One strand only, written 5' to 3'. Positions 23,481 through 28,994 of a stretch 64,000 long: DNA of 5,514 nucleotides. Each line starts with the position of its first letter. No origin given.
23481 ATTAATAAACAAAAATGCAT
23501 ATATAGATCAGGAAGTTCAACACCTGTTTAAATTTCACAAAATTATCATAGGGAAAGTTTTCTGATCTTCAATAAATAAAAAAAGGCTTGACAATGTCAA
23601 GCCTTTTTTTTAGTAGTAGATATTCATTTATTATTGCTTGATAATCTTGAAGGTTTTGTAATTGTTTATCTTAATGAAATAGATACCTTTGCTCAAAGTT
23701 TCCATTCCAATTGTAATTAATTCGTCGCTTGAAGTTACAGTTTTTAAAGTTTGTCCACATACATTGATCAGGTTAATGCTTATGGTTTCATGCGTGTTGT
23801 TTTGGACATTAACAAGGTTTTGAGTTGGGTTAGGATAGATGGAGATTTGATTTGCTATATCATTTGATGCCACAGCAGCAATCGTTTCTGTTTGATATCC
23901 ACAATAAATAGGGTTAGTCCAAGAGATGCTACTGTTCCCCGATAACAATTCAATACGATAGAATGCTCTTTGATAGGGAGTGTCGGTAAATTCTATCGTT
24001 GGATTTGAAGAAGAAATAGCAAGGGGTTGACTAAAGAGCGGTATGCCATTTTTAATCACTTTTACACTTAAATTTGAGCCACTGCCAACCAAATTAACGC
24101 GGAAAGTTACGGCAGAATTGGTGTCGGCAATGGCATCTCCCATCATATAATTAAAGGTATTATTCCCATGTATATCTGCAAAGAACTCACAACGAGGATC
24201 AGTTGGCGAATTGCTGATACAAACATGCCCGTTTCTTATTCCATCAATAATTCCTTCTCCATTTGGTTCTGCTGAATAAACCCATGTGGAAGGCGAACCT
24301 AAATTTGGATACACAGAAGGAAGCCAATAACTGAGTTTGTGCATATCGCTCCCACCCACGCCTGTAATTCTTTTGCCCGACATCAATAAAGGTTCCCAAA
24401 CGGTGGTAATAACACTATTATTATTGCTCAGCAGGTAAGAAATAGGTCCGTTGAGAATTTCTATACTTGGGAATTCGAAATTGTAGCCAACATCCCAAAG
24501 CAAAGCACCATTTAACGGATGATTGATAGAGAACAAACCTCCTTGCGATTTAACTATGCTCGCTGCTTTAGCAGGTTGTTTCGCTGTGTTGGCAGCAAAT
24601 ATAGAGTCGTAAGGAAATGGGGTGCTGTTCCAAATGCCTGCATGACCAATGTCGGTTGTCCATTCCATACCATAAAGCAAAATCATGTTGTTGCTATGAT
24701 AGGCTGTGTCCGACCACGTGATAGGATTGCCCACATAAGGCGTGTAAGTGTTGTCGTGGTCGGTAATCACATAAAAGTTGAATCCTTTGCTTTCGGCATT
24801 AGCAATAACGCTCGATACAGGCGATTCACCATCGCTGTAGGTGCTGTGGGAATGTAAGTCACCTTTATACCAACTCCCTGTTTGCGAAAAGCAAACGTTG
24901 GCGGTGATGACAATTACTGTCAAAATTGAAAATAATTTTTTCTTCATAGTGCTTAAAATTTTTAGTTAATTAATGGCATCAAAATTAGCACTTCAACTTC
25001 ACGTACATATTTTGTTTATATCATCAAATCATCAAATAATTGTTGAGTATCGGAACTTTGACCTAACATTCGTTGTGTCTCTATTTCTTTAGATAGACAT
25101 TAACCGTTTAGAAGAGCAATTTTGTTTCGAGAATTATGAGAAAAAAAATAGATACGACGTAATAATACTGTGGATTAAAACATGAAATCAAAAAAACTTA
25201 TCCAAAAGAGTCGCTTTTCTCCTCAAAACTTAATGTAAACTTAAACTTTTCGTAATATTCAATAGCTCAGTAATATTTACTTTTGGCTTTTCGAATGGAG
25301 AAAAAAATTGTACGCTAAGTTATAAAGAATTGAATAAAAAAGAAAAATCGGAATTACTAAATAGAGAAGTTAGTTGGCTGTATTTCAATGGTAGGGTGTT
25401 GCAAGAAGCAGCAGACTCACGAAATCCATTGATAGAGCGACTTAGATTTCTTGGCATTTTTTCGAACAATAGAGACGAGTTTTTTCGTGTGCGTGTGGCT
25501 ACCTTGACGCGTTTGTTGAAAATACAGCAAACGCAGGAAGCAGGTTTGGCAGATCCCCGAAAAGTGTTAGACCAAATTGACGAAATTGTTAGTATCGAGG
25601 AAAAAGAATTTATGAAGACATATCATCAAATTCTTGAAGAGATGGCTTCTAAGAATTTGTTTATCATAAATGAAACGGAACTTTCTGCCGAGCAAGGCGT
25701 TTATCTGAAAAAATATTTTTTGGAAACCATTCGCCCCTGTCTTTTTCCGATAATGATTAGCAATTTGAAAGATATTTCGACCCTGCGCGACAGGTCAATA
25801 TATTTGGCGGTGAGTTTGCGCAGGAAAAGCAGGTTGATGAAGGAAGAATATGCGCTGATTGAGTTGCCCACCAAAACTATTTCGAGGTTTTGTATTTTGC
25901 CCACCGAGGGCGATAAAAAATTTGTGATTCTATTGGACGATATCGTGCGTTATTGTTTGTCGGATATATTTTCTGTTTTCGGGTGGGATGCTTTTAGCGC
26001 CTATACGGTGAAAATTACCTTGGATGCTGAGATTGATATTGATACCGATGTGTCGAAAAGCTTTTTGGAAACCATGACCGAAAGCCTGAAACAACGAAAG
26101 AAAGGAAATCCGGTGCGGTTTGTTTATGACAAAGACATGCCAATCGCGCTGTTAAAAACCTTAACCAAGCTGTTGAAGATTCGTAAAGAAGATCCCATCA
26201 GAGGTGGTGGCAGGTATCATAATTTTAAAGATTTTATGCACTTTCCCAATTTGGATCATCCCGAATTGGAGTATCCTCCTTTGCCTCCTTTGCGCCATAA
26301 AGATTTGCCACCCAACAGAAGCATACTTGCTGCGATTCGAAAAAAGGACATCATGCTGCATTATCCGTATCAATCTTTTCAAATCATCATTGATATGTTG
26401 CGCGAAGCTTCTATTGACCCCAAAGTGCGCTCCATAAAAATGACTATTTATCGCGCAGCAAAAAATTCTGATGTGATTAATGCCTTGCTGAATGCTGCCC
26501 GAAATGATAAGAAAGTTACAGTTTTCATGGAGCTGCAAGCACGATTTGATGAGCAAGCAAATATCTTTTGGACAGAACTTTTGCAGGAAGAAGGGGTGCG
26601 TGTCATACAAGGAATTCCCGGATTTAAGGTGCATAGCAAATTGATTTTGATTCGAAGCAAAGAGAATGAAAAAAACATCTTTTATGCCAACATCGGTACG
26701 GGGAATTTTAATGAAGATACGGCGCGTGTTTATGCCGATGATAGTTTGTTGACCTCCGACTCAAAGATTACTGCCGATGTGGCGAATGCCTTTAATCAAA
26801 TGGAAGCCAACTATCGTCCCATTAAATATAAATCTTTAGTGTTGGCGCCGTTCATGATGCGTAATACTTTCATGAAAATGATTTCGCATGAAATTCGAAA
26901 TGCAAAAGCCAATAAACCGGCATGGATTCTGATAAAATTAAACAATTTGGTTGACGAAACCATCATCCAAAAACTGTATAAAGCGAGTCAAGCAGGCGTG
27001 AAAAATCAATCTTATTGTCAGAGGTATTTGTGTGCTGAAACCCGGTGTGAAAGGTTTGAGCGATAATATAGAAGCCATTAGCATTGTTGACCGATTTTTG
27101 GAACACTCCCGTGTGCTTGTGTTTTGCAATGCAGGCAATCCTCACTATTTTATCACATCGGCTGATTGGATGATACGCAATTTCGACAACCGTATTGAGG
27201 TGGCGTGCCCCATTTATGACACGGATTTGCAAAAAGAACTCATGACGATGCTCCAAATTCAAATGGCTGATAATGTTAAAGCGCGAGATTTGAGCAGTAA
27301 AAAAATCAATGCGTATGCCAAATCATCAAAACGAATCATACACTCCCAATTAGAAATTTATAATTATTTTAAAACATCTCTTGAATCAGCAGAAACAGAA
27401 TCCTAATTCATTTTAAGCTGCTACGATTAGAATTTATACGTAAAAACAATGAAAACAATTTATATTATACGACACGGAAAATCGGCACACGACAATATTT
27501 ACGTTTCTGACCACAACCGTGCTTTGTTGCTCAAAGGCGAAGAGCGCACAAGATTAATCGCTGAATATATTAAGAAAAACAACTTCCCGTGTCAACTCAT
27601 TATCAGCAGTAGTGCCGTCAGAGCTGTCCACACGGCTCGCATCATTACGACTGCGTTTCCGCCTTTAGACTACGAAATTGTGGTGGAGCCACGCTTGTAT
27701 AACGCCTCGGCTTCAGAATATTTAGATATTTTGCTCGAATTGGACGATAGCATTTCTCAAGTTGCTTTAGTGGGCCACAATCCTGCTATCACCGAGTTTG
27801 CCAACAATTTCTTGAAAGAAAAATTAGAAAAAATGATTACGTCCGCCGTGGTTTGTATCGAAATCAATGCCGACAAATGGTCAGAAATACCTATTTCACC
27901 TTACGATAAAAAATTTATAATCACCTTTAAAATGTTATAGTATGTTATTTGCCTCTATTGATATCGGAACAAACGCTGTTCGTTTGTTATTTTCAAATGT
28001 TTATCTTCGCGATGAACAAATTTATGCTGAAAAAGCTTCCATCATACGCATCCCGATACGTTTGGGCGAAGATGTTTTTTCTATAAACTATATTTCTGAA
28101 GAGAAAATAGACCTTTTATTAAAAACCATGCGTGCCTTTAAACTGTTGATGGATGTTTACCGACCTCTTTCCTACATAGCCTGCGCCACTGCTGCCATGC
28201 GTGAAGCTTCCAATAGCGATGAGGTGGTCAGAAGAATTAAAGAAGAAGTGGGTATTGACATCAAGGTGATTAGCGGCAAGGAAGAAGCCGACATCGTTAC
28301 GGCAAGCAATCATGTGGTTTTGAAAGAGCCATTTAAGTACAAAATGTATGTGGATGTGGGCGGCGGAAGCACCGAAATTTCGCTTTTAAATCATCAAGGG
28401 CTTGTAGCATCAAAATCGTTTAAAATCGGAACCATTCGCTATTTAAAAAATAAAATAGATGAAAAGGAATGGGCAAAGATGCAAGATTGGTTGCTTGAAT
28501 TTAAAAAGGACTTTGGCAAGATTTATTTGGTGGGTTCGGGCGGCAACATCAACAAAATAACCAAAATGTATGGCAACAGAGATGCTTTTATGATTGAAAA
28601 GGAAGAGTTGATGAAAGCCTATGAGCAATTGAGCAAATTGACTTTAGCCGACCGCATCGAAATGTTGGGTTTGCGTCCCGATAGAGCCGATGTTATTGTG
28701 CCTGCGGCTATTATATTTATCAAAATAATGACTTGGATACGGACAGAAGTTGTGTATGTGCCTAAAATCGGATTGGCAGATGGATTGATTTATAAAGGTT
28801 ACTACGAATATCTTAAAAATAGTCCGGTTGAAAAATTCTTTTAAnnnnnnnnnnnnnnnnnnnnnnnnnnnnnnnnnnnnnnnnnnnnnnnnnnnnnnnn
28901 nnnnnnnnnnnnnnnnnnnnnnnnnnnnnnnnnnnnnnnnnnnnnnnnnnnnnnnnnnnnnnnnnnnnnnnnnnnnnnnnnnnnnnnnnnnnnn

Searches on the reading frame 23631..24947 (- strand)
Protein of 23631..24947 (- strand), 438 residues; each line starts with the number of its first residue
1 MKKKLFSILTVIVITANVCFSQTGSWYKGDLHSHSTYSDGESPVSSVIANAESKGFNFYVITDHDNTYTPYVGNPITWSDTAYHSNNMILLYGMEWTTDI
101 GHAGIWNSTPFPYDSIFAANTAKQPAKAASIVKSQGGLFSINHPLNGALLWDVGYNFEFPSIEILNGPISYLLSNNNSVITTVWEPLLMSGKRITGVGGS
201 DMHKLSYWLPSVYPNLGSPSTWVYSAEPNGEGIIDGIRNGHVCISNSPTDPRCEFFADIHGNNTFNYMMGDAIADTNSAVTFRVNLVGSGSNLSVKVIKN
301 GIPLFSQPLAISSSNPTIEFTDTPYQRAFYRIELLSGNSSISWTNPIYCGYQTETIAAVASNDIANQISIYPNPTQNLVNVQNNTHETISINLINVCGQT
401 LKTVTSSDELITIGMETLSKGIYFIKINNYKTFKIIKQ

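Call 10: search_protein_families(library=pfam, proteins=[window:23631-24947:-], max_evalue=0.001)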
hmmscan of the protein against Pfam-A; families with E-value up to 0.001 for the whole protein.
window:23631-24947:- (438 aa): 2 families
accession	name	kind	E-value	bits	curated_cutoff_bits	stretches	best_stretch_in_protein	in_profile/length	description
PF18962.6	Por_Secre_tail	-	1.7e-11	44.7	27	1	370-433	1-68/75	Secretion system C-terminal sorting domain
PF02811.25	PHP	-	1.3e-06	29.3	26.4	1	30-68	1-41/164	PHP domain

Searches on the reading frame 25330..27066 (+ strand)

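Call 10: search_protein_families(library=pfam, proteins=[window:25330-27066:+], max_evalue=0.001)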
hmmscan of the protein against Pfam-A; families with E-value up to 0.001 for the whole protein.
window:25330-27066:+ (578 aa): 5 families
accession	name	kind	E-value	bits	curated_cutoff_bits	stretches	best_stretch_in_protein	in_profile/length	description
PF17941.7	PP_kinase_C_1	-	6.5e-66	221.5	25.7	1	332-496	2-166/167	Polyphosphate kinase C-terminal domain 1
PF02503.22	PP_kinase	-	2.2e-47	161.6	31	1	122-305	2-183/183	Polyphosphate kinase middle domain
PF13089.11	PP_kinase_N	-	1.3e-30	106.2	23.8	1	10-112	2-106/107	Polyphosphate kinase N-terminal domain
PF13090.12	PP_kinase_C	-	8.2e-18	64.9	25.8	1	503-560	1-58/172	Polyphosphate kinase C-terminal domain 2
PF13091.12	PLDc_2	-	1.6e-08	34.9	27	1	354-491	2-131/132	PLD-like domain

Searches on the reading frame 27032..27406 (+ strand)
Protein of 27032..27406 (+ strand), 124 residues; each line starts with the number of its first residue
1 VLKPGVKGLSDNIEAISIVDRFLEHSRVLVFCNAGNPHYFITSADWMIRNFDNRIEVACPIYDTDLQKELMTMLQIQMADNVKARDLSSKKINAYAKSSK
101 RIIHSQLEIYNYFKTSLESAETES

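Call 93: search_protein_families(library=pfam, proteins=[window:27032-27406:+], max_evalue=0.01)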
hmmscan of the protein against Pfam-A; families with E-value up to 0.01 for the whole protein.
window:27032-27406:+ (124 aa): 1 family
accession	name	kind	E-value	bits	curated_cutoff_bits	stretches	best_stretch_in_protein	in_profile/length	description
PF13090.12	PP_kinase_C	-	3.9e-38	131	25.8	1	2-100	67-165/172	Polyphosphate kinase C-terminal domain 2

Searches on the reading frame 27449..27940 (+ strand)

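Call 10: search_protein_families(library=pfam, proteins=[window:27449-27940:+], max_evalue=0.001)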
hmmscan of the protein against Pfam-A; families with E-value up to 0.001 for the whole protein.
window:27449-27940:+ (163 aa): 1 family
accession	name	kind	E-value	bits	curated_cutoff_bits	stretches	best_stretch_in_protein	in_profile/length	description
PF00300.27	His_Phos_1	-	7e-10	39.3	21.7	1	4-85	1-79/194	Histidine phosphatase superfamily (branch 1)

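Call 28: search_protein_families(library=ncbifam, proteins=[window:27449-27940:+], max_evalue=0.1)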
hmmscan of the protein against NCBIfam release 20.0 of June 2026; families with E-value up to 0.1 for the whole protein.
window:27449-27940:+ (163 aa): 12 families
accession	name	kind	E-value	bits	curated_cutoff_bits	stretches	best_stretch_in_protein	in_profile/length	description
TIGR00249.1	sixA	equivalog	4.4e-18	65.6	74.5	1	3-142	2-143/154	phosphohistidine phosphatase SixA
NF038349.1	dPGM_arch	equivalog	2.2e-05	24.4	225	1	5-85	2-80/194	2,3-diphosphoglycerate-dependent phosphoglycerate mutase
TIGR03162.1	ribazole_cobC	equivalog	5.8e-05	22.6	162.9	1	4-68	1-64/176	alpha-ribazole phosphatase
NF002901.0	PRK03482.1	equivalog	6.3e-05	22.7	261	1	1-85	1-82/215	2,3-diphosphoglycerate-dependent phosphoglycerate mutase GpmB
NF004842.0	PRK06193.1-3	subfamily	0.00015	21.2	325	1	21-86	65-125/209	hypothetical protein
NF011580.0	PRK15004.1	equivalog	0.00028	20.9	250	1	4-68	3-67/203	adenosylcobalamin/alpha-ribazole phosphatase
NF045917.1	PhserinePhPspA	equivalog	0.0011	18.7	350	1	2-82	2-79/211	phosphoserine phosphatase PspA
TIGR01258.1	pgm_1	subfamily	0.0032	16.9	81.7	1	4-67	3-68/245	2,3-bisphosphoglycerate-dependent phosphoglycerate mutase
NF010713.0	PRK14115.1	equivalog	0.0043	16.4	305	1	1-68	1-70/248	2,3-diphosphoglycerate-dependent phosphoglycerate mutase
NF005567.0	PRK07238.1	equivalog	0.01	15.2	326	1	3-71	179-248/378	bifunctional RNase H/acid phosphatase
NF002217.0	PRK01112.1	equivalog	0.031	13.6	320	1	1-69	1-69/228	2,3-bisphosphoglycerate-dependent phosphoglycerate mutase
NF009994.0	PRK13463.1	equivalog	0.09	12.5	277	0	3-68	4-69/203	phosphoserine phosphatase 1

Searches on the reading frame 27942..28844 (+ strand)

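Call 10: search_protein_families(library=pfam, proteins=[window:27942-28844:+], max_evalue=0.001)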
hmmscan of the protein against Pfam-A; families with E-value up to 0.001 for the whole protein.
window:27942-28844:+ (300 aa): 2 families
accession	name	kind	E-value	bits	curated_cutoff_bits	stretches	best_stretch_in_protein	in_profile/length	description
PF02541.22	Ppx-GppA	-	2.2e-39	136.1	27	1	39-285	20-280/285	Ppx/GppA phosphatase family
PF06723.19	MreB_Mbl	-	0.00013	21.4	27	1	133-163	146-176/327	MreB/Mbl protein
